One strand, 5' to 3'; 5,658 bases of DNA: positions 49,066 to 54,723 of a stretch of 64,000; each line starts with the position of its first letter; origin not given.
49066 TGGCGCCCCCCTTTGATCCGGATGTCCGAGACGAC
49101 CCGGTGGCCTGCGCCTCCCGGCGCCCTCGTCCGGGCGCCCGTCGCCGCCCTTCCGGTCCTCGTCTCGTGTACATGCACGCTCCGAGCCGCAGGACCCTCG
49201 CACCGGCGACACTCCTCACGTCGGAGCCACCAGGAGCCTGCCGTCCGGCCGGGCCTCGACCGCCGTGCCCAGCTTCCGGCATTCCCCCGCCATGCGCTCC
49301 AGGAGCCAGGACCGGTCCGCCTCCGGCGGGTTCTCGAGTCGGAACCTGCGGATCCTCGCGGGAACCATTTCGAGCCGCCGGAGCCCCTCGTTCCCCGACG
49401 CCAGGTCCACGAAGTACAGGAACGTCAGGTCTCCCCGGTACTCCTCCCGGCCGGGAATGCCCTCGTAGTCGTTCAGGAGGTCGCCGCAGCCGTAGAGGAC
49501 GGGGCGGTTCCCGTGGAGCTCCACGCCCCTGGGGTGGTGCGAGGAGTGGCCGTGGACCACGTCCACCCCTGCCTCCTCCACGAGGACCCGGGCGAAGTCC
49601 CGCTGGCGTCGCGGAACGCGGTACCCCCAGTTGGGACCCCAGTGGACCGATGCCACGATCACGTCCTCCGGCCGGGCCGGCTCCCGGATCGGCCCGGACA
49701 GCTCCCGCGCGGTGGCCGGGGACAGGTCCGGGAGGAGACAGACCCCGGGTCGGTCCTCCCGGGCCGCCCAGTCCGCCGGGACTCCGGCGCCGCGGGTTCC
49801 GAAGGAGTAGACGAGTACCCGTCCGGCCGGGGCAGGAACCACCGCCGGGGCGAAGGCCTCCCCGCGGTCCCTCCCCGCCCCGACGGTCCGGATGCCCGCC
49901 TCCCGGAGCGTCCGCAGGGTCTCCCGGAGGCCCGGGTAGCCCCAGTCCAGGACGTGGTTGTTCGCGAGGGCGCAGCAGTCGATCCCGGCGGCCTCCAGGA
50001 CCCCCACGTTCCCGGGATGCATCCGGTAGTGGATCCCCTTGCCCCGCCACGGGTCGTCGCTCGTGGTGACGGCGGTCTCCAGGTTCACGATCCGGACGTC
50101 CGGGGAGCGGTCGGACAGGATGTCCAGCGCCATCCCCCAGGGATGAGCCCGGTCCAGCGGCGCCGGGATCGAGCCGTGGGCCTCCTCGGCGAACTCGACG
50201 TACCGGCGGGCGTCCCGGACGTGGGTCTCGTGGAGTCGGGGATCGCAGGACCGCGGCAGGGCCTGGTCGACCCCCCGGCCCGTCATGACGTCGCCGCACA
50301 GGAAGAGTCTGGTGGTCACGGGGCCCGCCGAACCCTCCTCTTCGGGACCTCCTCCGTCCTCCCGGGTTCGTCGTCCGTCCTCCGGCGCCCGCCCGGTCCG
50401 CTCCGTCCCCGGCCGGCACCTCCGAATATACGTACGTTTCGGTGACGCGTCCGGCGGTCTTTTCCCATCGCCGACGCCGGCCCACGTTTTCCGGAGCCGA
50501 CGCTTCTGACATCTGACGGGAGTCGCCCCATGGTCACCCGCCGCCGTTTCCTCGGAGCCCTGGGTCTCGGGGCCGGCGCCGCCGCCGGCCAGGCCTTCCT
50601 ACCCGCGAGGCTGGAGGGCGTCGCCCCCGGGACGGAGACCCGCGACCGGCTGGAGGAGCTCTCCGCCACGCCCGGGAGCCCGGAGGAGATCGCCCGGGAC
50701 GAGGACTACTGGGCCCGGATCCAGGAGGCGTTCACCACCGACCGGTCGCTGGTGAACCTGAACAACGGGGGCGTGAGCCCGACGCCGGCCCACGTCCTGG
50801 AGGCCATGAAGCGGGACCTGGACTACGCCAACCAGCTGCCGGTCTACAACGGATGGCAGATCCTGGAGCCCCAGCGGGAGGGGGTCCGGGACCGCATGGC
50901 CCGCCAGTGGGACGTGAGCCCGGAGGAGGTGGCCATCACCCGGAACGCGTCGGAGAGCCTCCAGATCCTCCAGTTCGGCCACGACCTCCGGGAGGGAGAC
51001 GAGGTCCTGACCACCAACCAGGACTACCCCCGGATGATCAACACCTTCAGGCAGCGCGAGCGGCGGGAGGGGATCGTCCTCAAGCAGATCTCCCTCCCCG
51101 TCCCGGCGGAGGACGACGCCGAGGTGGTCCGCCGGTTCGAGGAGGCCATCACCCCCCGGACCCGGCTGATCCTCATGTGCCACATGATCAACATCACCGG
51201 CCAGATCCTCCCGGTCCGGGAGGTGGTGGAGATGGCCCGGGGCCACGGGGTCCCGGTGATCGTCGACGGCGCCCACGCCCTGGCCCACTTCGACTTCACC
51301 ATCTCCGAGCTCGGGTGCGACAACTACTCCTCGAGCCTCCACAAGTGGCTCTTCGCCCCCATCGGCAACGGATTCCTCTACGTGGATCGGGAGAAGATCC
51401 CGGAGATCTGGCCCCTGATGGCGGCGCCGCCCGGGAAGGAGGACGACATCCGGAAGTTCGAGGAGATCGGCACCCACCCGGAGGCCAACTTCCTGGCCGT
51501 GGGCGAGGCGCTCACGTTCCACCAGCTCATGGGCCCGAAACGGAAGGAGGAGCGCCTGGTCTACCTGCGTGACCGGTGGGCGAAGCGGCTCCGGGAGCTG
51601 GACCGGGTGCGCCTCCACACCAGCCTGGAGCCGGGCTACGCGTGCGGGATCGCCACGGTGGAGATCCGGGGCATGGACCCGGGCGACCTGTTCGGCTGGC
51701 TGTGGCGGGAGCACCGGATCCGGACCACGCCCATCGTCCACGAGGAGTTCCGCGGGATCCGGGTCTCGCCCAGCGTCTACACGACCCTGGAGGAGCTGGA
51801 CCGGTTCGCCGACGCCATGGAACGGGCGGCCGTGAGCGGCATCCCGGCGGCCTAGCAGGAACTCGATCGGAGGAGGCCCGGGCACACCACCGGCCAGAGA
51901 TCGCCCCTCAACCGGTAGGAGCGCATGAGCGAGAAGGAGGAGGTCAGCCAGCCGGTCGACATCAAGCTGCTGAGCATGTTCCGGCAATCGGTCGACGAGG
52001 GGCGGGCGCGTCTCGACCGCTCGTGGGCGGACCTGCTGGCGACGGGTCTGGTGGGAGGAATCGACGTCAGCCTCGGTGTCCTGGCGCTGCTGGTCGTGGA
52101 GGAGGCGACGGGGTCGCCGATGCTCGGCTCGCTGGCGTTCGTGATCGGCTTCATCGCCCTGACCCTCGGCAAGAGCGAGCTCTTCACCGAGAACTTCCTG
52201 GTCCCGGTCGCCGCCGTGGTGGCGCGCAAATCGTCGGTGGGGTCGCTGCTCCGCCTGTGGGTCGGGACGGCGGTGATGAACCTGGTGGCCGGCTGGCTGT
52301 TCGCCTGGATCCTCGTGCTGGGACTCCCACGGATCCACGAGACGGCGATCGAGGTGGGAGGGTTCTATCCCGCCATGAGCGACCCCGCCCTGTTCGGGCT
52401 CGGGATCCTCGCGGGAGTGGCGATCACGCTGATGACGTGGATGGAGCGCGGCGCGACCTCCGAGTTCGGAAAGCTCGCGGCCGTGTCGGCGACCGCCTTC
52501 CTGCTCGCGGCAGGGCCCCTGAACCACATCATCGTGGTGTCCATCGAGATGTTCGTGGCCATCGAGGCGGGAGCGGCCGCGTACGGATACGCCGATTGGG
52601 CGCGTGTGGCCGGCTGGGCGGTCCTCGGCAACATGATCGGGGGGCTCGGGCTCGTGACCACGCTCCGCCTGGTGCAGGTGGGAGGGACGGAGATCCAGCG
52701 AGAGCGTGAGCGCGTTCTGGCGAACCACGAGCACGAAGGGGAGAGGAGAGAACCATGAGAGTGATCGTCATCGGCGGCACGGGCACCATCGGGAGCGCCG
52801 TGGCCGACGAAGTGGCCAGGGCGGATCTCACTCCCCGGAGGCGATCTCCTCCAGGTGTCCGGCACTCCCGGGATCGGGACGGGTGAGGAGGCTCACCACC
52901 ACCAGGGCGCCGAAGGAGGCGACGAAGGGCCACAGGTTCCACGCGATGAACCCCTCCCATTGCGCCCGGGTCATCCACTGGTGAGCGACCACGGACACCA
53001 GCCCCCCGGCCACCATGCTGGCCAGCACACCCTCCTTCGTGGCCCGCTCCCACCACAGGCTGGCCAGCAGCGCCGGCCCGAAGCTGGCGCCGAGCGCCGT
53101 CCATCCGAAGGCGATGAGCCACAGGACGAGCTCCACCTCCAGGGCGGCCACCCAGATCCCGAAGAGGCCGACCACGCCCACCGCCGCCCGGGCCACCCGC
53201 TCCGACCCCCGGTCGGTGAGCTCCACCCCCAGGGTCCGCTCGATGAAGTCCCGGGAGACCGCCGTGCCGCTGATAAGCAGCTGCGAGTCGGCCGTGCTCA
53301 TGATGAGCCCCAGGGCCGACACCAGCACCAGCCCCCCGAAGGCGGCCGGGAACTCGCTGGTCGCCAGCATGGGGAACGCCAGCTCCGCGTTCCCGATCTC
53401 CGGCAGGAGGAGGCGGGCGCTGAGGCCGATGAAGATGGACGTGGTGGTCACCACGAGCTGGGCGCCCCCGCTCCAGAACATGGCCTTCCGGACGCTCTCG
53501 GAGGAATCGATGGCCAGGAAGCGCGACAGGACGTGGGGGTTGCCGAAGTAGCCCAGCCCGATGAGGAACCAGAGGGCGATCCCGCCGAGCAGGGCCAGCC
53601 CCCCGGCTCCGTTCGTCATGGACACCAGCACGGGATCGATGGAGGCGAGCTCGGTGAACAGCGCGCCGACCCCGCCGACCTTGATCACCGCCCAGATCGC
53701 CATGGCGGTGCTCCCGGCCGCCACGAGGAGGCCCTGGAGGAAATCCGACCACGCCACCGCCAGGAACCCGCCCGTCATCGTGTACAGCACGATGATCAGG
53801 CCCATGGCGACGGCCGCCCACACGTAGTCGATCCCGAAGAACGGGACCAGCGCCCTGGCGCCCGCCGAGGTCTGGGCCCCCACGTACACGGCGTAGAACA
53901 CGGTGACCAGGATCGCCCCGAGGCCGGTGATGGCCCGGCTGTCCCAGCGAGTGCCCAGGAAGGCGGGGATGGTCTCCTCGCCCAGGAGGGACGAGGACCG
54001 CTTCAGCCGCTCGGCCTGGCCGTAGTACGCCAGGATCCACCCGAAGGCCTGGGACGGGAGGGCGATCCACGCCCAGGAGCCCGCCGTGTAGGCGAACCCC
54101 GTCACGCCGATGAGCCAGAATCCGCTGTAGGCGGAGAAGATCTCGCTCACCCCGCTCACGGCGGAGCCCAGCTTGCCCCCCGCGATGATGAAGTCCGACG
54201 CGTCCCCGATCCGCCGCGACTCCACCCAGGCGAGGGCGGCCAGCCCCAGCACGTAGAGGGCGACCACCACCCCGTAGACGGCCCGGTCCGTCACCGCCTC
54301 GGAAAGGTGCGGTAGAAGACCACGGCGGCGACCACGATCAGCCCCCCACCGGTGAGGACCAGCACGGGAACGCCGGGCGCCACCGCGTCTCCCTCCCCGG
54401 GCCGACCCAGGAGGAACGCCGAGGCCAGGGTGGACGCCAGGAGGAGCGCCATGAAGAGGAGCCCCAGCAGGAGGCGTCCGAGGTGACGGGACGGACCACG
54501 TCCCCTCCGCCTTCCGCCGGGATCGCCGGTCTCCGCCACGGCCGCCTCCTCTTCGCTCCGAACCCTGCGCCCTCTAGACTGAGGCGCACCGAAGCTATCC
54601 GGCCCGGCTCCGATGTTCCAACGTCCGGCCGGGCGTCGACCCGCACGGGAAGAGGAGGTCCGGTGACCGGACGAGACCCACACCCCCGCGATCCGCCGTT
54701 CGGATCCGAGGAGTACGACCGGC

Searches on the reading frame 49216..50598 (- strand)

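Call 47: search_protein_families(library=pfam, proteins=[window:49216-50598:-], max_evalue=0.00001)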
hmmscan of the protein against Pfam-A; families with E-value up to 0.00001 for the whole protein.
window:49216-50598:- (460 aa): 1 family
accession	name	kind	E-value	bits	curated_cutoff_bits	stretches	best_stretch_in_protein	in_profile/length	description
PF09587.15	PGA_cap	-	1.3e-73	248.1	27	1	98-378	2-255/255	Bacterial capsule synthesis protein PGA_cap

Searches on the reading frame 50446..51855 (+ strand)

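Call 47: search_protein_families(library=pfam, proteins=[window:50446-51855:+], max_evalue=0.00001)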
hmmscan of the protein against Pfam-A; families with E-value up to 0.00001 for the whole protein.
window:50446-51855:+ (469 aa): 5 families
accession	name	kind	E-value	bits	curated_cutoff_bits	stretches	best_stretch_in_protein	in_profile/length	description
PF00266.25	Aminotran_5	-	2.7e-34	119.2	21.5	1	104-454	2-371/371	Aminotransferase class-V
PF01041.23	DegT_DnrJ_EryC1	-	3.6e-08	33.5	19.8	1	165-279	45-150/360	DegT/DnrJ/EryC1/StrS aminotransferase family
PF00155.27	Aminotran_1_2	-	2.4e-07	30.7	19.7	1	111-279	17-190/361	Aminotransferase class I and II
PF01053.26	Cys_Met_Meta_PP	-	4e-07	29.4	27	1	181-302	88-200/381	Cys/Met metabolism PLP-dependent enzyme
PF01212.27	Beta_elim_lyase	-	8.4e-07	29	27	1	228-351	115-215/288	Beta-eliminating lyase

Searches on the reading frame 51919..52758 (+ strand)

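Call 47: search_protein_families(library=pfam, proteins=[window:51919-52758:+], max_evalue=0.00001)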
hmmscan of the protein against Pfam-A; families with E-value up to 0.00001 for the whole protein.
window:51919-52758:+ (279 aa): 1 family
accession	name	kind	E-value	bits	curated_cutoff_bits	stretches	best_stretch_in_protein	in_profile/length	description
PF01226.23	Form_Nir_trans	-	2.4e-38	132.3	34.6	1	20-249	2-237/240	Formate/nitrite transporter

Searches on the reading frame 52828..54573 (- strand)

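Call 47: search_protein_families(library=pfam, proteins=[window:52828-54573:-], max_evalue=0.00001)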
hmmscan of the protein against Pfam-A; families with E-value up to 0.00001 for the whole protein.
window:52828-54573:- (581 aa): 1 family
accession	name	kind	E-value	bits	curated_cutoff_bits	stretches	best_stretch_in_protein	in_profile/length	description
PF00474.23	SSF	-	2.9e-56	191.5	22.8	1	128-523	1-406/406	Sodium:solute symporter family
